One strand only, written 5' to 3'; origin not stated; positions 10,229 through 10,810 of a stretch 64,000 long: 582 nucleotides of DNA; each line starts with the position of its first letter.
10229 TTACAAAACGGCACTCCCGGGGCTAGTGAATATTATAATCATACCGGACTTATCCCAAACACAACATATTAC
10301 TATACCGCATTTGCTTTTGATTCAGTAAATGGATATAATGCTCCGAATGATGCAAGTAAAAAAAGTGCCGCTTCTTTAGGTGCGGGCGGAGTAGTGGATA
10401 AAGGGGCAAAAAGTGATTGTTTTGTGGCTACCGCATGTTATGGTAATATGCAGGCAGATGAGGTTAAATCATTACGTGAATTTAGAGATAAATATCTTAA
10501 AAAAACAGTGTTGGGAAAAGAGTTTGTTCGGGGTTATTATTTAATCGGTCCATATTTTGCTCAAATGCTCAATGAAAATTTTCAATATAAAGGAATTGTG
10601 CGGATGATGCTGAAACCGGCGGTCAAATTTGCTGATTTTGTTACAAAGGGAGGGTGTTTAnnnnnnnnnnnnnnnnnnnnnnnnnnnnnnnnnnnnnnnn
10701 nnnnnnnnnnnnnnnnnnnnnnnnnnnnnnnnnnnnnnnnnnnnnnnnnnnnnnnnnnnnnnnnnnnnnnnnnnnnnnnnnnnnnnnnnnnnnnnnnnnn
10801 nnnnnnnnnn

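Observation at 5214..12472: Secretin-centred cluster without pilins or ATPase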

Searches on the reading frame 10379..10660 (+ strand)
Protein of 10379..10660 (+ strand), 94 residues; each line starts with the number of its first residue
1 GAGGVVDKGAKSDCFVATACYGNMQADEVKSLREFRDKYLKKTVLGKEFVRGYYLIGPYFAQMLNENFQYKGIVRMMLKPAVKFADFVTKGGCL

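Call 33: find_homologous_proteins(query=window:10379-10660:+, max_evalue=0.001)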
Query seq(94 aa): no candidate shares three 5-residue words with the query. No homologue found.

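Call 48: find_related_loci(query=A2, collection=metagenome_contigs, flank=10000)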
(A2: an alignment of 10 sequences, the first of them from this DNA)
Query A2 (81 aa) in metagenome_contigs; peptide patterns used: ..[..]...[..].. (x = any residue, [..] = any of these).
360 stretches matched a pattern; 350 encode a relative of the query (tblastn E <= 1e-3); the best 80 are kept; 78 distinct loci.
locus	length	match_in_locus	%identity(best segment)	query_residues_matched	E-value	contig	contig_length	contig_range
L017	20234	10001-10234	55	3-80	2e-23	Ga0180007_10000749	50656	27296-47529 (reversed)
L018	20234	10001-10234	54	3-80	1e-21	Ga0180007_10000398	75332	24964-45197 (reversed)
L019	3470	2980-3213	46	3-80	1e-21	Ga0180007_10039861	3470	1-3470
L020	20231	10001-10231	51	3-79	4e-21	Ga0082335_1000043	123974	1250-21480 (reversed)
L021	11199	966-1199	44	3-80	5e-21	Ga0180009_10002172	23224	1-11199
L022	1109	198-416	48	3-75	4e-21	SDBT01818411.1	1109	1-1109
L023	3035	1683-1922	45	1-80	1e-20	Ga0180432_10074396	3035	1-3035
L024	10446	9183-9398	50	2-73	2e-20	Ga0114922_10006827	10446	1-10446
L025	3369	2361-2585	48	3-77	3e-20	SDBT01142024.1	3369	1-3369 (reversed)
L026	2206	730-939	50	2-71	4e-20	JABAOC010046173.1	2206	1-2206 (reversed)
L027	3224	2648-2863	51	2-73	1e-19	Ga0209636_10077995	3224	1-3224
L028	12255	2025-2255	45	2-78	1e-19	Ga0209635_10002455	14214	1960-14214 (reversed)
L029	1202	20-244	45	3-77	2e-19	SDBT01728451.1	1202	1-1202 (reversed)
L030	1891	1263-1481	44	1-73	3e-19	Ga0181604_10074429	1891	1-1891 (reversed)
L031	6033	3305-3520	49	2-73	3e-19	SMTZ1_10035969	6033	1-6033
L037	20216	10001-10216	47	1-72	1e-18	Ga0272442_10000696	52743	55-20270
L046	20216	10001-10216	46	1-72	3e-18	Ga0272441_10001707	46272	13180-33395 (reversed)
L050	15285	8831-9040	47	2-71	4e-18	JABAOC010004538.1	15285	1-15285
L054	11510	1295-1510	50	3-74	6e-18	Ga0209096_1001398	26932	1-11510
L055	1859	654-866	46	3-73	2e-17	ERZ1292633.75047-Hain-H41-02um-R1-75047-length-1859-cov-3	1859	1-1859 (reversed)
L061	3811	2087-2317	47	3-79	3e-17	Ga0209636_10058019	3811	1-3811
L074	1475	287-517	43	3-79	2e-16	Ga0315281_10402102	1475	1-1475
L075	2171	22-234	44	1-71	2e-16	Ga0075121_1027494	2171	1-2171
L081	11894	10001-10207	46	3-71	4e-16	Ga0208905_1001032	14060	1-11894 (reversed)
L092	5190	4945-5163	42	1-73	6e-16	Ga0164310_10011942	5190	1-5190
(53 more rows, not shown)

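Call 55: search_protein_families(library=ncbifam, proteins=[L054:32-1531:+, L054:2804-3610:+, L054:3689-4111:+, L054:4096-5319:+, L054:5297-5836:+, L054:5833-6276:+, L054:6273-7784:+, L054:7781-8557:+, L054:8666-10354:+, L046:68-1624:+], max_evalue=0.001)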
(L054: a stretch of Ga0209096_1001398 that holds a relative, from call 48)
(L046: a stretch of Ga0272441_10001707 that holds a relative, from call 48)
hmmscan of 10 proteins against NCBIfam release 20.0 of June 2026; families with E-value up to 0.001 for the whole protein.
L054:32-1531:+ (499 aa): 2 families
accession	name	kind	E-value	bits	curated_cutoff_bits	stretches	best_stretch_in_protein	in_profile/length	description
NF041770.1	CFI_box_CTERM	domain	3.5e-29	100.4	40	1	422-490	1-69/69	CFI-box-CTERM domain-containing protein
TIGR04275.1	beta_prop_Msarc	repeat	2.1e-07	30.6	85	1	177-190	22-35/40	beta-propeller repeat protein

L054:2804-3610:+ (268 aa): 12 families
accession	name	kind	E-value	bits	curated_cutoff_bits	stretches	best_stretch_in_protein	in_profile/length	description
NF041515.1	GspC_delta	equivalog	4.9e-28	98.8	150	2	157-267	201-311/311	type II secretion system protein GspC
TIGR01713.1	typeII_sec_gspC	equivalog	3.5e-15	56.3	101.6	1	74-261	75-254/259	type II secretion system protein GspC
NF041616.1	T2SS_C_SYNERG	exception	7.6e-08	32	200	1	184-266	213-295/296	type II secretion system protein GspC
TIGR02037.1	degP_htrA_DO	subfamily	1.2e-07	31.1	416.2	1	196-266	257-327/434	Do family serine endopeptidase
NF047968.1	SerProtHtrA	equivalog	1.3e-07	31.3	470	1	198-262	289-353/357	serine protease HtrA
TIGR02038.1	protease_degS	equivalog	2.4e-07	30.2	422.95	1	193-267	273-347/351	outer membrane-stress sensor serine endopeptidase DegS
NF008147.1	PRK10898.1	equivalog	2.9e-07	30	408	1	188-262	268-343/352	outer membrane-stress sensor serine endopeptidase DegS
NF041199.1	trx7_PDZ_seleno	equivalog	7.8e-07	28.3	300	1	197-262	202-268/390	Trx7/PDZ domain-containing (seleno)protein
NF007526.1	PRK10139.1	equivalog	3.9e-06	25.8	756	1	199-265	292-358/456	serine endoprotease DegQ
NF041521.1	HhoA_HhoB_HtrA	equivalog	6.4e-05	22.4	450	1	193-264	258-329/335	HhoA/HhoB/HtrA family serine endopeptidase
NF008189.1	PRK10942.1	equivalog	0.00011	20.8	720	1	195-263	310-378/477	serine endoprotease DegP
NF040965.1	MamP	equivalog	0.00036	20.3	300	0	213-260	149-196/290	magnetosome magnetite formation protein MamP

L054:3689-4111:+ (140 aa): 8 families
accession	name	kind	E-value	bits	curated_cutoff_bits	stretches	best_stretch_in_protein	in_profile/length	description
TIGR01710.1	typeII_sec_gspG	equivalog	4.8e-46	156.1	88.85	1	5-138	1-134/134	type II secretion system major pseudopilin GspG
NF040999.1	pilin_ComGC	equivalog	4.4e-09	36.4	75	1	5-69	2-65/84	competence type IV pilus major pilin ComGC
TIGR01708.2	typeII_sec_gspH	equivalog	1.4e-08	35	80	1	5-60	2-57/169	type II secretion system minor pseudopilin GspH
NF007862.0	PRK10574.1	equivalog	3.4e-08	33.7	138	1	1-74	1-73/145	prepilin peptidase-dependent pilin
NF041775.1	typeIV_PilA_Myxo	equivalog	9.1e-08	32.3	400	1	4-48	10-54/214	type IV pilin protein PilA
TIGR02532.1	IV_pilin_GFxxxE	domain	1.2e-05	24.9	16.3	1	4-27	1-24/24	prepilin-type N-terminal cleavage/methylation domain-containing protein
NF041013.1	T4P_ComGE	equivalog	5.2e-05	23.3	49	1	2-44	1-43/83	competence type IV pilus minor pilin ComGE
TIGR02596.1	TIGR02596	subfamily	0.00016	21.8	70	1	7-53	1-47/196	Verru_Chthon cassette protein D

L054:4096-5319:+ (407 aa): 2 families
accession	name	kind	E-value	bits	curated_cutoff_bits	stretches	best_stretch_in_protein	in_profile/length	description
NF045709.1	Amuc_1101_fam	equivalog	3.5e-17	62.5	650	1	36-190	53-206/608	Amuc_1101 family PilM-like pilus complex protein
TIGR01175.1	pilM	subfamily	1.4e-16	60.4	133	1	31-189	47-216/348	type IV pilus assembly protein PilM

L054:5297-5836:+ (179 aa): 1 family
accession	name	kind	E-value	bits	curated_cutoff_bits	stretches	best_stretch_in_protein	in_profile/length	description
NF040576.1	T2SS_GspM_XpsM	equivalog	3.5e-06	26.8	60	1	24-163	6-155/180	type II secretion system protein GspM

L054:5833-6276:+ (147 aa): 0 families

L054:6273-7784:+ (503 aa): 9 families
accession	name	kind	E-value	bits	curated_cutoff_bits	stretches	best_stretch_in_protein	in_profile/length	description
TIGR02515.1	IV_pilus_PilQ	subfamily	3.9e-89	299.6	284.35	2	176-468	96-427/428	type IV pilus secretin PilQ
TIGR02517.1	type_II_gspD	equivalog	5e-82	276.3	351.35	2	209-474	305-596/600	type II secretion system secretin GspD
NF010083.0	PRK13568.1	equivalog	7.2e-67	226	554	2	177-469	121-418/419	DNA uptake porin HofQ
NF007851.2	PRK10560.1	exception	4.3e-50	170.7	598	2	178-469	118-410/412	DNA uptake porin HofQ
TIGR02516.1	type_III_yscC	equivalog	3.3e-44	151.2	238.45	2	207-469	201-462/463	type III secretion system outer membrane ring subunit SctC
TIGR02519.1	pilus_MshL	equivalog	9.4e-44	149.5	250.2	1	209-468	3-290/290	pilus (MSHA type) biogenesis protein MshL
NF011873.0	PRK15346.1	equivalog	4.7e-29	101.4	524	2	207-452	238-478/499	EscC/YscC/HrcC family type III secretion system outer membrane ring protein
NF042912.1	Amuc_1098_fam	equivalog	1.4e-21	76.3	750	1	402-471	730-799/805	Amuc_1098 family type IV pilus outer membrane protein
TIGR02520.1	pilus_B_mal_scr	equivalog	1.1e-20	73.6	287.65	1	191-427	223-477/513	PilN family type IVB pilus formation outer membrane protein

L054:7781-8557:+ (258 aa): 11 families
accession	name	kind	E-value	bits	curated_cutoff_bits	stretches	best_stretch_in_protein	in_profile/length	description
NF041515.1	GspC_delta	equivalog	1.7e-24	87.1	150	1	44-258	75-311/311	type II secretion system protein GspC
NF041616.1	T2SS_C_SYNERG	exception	1.1e-17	64.4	200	1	72-258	97-296/296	type II secretion system protein GspC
TIGR01713.1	typeII_sec_gspC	equivalog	2.2e-13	50.4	101.6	1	62-253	73-255/259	type II secretion system protein GspC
TIGR02037.1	degP_htrA_DO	subfamily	7.4e-08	31.7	416.2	1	189-257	259-327/434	Do family serine endopeptidase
NF041199.1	trx7_PDZ_seleno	equivalog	6.8e-07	28.5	300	1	191-254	205-269/390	Trx7/PDZ domain-containing (seleno)protein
NF008147.1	PRK10898.1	equivalog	1.9e-06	27.3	408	1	181-257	271-347/352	outer membrane-stress sensor serine endopeptidase DegS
NF047968.1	SerProtHtrA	equivalog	3.1e-05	23.5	470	1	190-254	290-354/357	serine protease HtrA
NF008189.1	PRK10942.1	equivalog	8.8e-05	21.1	720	1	160-229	383-452/477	serine endoprotease DegP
NF007526.1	PRK10139.1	equivalog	0.00015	20.6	756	1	189-254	292-356/456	serine endoprotease DegQ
TIGR00054.1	TIGR00054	equivalog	0.00035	19.6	147.55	1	195-254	208-266/421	RIP metalloprotease RseP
NF041521.1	HhoA_HhoB_HtrA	equivalog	0.00099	18.5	450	0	188-254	262-328/335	HhoA/HhoB/HtrA family serine endopeptidase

L054:8666-10354:+ (562 aa): 23 families
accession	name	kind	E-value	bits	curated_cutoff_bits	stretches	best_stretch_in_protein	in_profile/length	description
TIGR02538.1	type_IV_pilB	equivalog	6.7e-184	612.6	675.65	1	4-558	3-563/564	type IV-A pilus assembly ATPase PilB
TIGR02533.1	type_II_gspE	equivalog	1.1e-180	601.5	630.25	1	73-557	2-486/486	type II secretion system ATPase GspE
NF007755.0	PRK10436.1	equivalog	4.4e-138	460.8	617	1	78-559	12-461/465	type II secretion system protein GspE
NF053534.1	T4PilAsmATPsTfpB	equivalog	6e-137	457.5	850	1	38-557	59-582/584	type IV pilus assembly ATPase TfpB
NF041000.1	ATPase_ComGA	equivalog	1.1e-77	260.7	300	1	183-450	2-266/267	competence type IV pilus ATPase ComGA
TIGR01420.1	pilT_fam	subfamily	7.3e-57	193.1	319.1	1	181-450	2-269/343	PilT/PilU family type 4a pilus ATPase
TIGR02525.1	plasmid_TraJ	equivalog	3.2e-26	92.2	368.3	1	278-451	120-300/372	plasmid transfer ATPase TraJ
TIGR02524.1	dot_icm_DotB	equivalog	4.4e-23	82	463.3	1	307-449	128-285/358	Dot/Icm type IV secretion system ATPase DotB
TIGR02782.1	TrbB_P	equivalog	2.8e-17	63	304.55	1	298-436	122-261/303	P-type conjugative transfer ATPase TrbB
NF058587.1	archaellum_moto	equivalog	1e-15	57.5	550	1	316-431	278-398/527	archaellum flagellar ATPase motor FlaI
TIGR02788.1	VirB11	equivalog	7.8e-15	54.7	249.95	1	304-433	136-269/308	P-type DNA transfer ATPase VirB11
NF010469.0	PRK13894.1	subfamily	8.1e-14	51.7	508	1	303-427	140-265/320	conjugal transfer ATPase TrbB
NF008411.1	PRK11234.1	equivalog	2.1e-13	49.6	1170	1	6-140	487-620/723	cyclic di-3',5'-guanylate-activated glycosyltransferase NfrB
TIGR03819.1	heli_sec_ATPase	hypoth_equivalog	8.3e-12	44.9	373.15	1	303-426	169-297/340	TadA family conjugal transfer-associated ATPase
NF010407.0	PRK13833.1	subfamily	5.5e-11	42.5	499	1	303-429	135-262/323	conjugal transfer protein TrbB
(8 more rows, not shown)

L046:68-1624:+ (518 aa): 2 families
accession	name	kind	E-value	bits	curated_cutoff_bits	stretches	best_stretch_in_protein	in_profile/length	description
TIGR01709.2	typeII_sec_gspL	equivalog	1.1e-08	34.6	65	1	363-510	245-390/392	type II secretion system protein GspL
NF041617.1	T2SS_L_SYNERG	exception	8.1e-06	24.9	150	0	388-492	258-359/387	type II secretion system protein GspL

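Call 60: search_protein_representatives(protein=window:10388-10660:+)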
Query: 91 residues. Proteins with E-value up to 0.001 (for the whole library): 17556; up to 1e-10: 474; up to 1e-30: 1. The best 150 are listed.
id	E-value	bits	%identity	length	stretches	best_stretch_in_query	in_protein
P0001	4.7e-54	196.0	100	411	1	1-91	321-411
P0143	1.9e-23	98.2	57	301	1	7-87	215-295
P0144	8.5e-19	83.4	39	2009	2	6-80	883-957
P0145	1.1e-18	83.0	38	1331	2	6-81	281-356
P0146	1.1e-16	76.6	37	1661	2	6-80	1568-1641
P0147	1.3e-16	76.3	39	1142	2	5-78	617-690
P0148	2.6e-15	72.2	48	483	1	7-85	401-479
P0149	4.2e-15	71.6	50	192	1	7-80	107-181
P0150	4.4e-15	71.5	46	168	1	6-83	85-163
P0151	4.5e-15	71.5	51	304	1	2-86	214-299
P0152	7.9e-15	70.7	45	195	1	6-87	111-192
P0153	1.0e-14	70.3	48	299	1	9-90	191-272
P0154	1.0e-14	70.3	52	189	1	9-87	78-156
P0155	1.4e-14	69.9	50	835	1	5-84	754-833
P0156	1.7e-14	69.6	45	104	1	4-88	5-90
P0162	2.3e-14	69.2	49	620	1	5-87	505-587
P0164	3.0e-14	68.8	49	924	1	5-84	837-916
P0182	2.0e-13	66.2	46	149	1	10-83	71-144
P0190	3.4e-13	65.5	44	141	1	5-81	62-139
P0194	3.8e-13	65.3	42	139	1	6-86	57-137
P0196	4.1e-13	65.2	48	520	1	8-84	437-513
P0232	1.8e-12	63.2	45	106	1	9-85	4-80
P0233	1.8e-12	63.2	44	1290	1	6-87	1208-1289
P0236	1.9e-12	63.1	43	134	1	9-83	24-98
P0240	2.1e-12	63.0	49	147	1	6-80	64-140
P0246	2.2e-12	62.9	44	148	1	9-85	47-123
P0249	2.4e-12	62.8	47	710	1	7-85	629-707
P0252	2.7e-12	62.6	47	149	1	9-82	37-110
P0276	4.4e-12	61.9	44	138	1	7-81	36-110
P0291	6.4e-12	61.4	47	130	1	9-87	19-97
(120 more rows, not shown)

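Call 61: list_cluster_members(proteins=[P0143, P0144, P0145, P0148, P0155, P0162, P0164, P0196, P0233, P0249])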
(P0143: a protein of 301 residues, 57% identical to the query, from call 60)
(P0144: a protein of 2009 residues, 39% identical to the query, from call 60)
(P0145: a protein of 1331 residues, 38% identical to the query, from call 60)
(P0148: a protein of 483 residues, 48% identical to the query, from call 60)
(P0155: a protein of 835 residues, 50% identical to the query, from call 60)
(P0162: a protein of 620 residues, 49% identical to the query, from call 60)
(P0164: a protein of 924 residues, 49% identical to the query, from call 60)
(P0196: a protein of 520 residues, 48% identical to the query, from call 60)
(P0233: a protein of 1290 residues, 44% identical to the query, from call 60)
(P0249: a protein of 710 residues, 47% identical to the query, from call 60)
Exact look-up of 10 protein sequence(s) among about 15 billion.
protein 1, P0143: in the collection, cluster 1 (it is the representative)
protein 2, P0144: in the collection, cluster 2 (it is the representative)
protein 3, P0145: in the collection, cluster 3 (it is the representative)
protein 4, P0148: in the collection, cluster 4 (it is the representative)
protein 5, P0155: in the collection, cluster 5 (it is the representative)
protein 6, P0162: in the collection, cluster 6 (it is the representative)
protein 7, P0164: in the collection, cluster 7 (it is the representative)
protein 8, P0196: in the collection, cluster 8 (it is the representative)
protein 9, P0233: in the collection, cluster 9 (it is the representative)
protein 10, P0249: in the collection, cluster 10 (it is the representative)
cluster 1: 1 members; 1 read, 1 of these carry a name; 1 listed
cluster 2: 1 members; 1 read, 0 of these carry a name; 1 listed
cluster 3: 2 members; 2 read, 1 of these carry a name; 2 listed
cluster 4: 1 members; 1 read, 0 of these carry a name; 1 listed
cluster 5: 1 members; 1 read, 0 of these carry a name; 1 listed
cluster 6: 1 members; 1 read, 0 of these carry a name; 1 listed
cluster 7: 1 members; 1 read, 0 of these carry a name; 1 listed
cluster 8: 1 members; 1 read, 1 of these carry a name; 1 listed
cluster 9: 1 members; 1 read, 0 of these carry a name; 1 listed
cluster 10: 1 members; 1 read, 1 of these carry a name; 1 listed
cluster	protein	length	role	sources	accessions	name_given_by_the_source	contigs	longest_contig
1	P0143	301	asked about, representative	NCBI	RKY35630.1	MAG: hypothetical protein DRP78_05295, partial [Candidatus Omnitrophota bacterium]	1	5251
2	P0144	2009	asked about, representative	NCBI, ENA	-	-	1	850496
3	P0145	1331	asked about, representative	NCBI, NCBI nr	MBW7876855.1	MAG: hypothetical protein H3C47_12810, partial [Candidatus Cloacimonetes bacterium] | hypothetical protein [Candidatus Cloacimonadota bacterium]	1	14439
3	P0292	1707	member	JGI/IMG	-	-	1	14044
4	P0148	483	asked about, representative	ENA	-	-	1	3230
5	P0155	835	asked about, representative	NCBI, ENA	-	-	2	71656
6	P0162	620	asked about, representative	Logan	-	-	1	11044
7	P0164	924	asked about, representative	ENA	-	-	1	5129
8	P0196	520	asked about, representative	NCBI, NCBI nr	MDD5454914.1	MAG: hypothetical protein PHW62_05410, partial [Candidatus Ratteibacteria bacterium] | hypothetical protein [Candidatus Ratteibacteria bacterium]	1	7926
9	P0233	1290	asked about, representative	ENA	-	-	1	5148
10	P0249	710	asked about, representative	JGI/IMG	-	hypothetical protein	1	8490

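Call 66: search_protein_families(library=pfam, proteins=[L020:7643-10240:+, L061:404-2317:+, L092:1828-5178:+, L037:2626-6222:+, L037:6231-8285:+, L037:8291-10231:+, L050:7592-9073:+, L050:6613-7395:+, L050:5110-6600:+, L037:1886-2623:+], max_evalue=0.001)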
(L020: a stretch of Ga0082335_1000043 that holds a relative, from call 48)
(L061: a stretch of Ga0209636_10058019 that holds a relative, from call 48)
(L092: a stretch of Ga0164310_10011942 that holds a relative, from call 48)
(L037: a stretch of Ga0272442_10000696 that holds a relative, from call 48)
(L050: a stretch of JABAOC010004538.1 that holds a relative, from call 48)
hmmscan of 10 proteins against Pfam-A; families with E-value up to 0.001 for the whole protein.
L020:7643-10240:+ (866 aa): 4 families
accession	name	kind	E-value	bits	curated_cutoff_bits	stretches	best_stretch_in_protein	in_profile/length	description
PF18911.6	PKD_4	-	6.5e-24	84.2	27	3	124-194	10-76/85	PKD domain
PF00801.26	PKD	-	6.1e-18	65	23.5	2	125-191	8-70/80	PKD domain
PF22352.2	K319L-like_PKD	-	3.2e-12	46.7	27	0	449-514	22-84/84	K319L-like, PKD domain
PF18884.5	TSP3_bac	-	0.00043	20.5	25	0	92-111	1-20/22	Bacterial TSP3 repeat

L061:404-2317:+ (638 aa): 1 family
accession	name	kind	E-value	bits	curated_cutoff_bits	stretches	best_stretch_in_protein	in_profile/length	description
PF18998.6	Flg_new_2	-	1.8e-15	57.1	23.6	1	482-552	1-72/73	Divergent InlB B-repeat domain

L092:1828-5178:+ (1117 aa): 4 families
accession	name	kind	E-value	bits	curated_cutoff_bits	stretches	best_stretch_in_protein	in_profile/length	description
PF18911.6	PKD_4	-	2e-28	98.7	27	3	687-763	3-80/85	PKD domain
PF00801.26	PKD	-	4.6e-26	91.1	23.5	3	696-759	9-73/80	PKD domain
PF22352.2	K319L-like_PKD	-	0.00024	21.5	27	0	711-759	26-76/84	K319L-like, PKD domain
PF16820.11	PKD_3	-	0.00056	20.1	26.3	0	701-753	18-68/68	PKD-like domain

L037:2626-6222:+ (1198 aa): 1 family
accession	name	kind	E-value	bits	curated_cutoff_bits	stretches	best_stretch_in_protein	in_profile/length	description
PF01364.23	Peptidase_C25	-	4e-21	76.1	23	2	371-642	138-373/374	Peptidase family C25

L037:6231-8285:+ (684 aa): 1 family
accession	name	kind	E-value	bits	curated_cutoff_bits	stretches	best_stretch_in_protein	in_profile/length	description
PF13529.12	Peptidase_C39_2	-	5.5e-07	30.7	24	0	278-344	61-143/143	Peptidase_C39 like family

L037:8291-10231:+ (646 aa): 1 family
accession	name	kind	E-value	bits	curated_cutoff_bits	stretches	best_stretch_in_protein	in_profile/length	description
PF00331.26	Glyco_hydro_10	-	6.4e-53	180.4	22.1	1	125-410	34-308/311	Glycosyl hydrolase family 10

L050:7592-9073:+ (493 aa): 0 families

L050:6613-7395:+ (260 aa): 1 family
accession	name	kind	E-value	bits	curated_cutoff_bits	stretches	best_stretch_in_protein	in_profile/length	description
PF13485.12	Peptidase_MA_2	-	1.2e-07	32.2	32.4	1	170-259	113-199/201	Peptidase MA superfamily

L050:5110-6600:+ (496 aa): 1 family
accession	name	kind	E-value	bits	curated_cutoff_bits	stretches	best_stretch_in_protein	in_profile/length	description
PF03349.22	Toluene_X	-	7.3e-17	61.4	29.7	1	265-426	195-343/421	Outer membrane protein transport protein (OMPP1/FadL/TodX)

L037:1886-2623:+ (245 aa): 1 family
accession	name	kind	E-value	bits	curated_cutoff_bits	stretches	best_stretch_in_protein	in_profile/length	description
PF08126.16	Propeptide_C25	-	0.00056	19.5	22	0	106-243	55-171/205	Propeptide_C25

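Call 76: predict_structure(alignment_id=A3)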
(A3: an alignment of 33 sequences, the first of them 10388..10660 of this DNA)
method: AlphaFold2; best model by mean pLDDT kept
length: 91 residues; sequences in the alignment: 33
mean_pLDDT: 87.2   pTM: 0.74
mean pLDDT of the five models: 87.2, 86.1, 84.1, 83.1, 79.7
residues with pLDDT >= 90: 73; 70-90: 6; 50-70: 4; < 50: 8
segments of 3 or more residues with pLDDT < 50: 1-7
pLDDT, mean of each block of 10 residues (from residue 1): 49 91 93 95 95 93 93 94 84 50
secondary structure, 60 per line:
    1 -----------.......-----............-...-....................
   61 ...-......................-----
elements in order: H12-18 H24-35 H41-63 H65-86

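Call 78: fold_search(model_id=the predicted structure, library=pdb)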
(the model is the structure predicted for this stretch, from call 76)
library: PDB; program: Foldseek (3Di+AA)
matches with E <= 10: 2; with E <= 0.001: 0
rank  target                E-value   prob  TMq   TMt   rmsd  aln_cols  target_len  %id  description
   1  7o6v_A                7.5e+00  0.08  0.30  0.36   7.6        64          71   12  Crystal structure of the VEL1 VEL polymerising domain (R643A K645D I664D mutant) (released 2022-11-09)
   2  7o6v_C                8.0e+00  0.07  0.30  0.35   7.6        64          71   12  Crystal structure of the VEL1 VEL polymerising domain (R643A K645D I664D mutant) (released 2022-11-09)
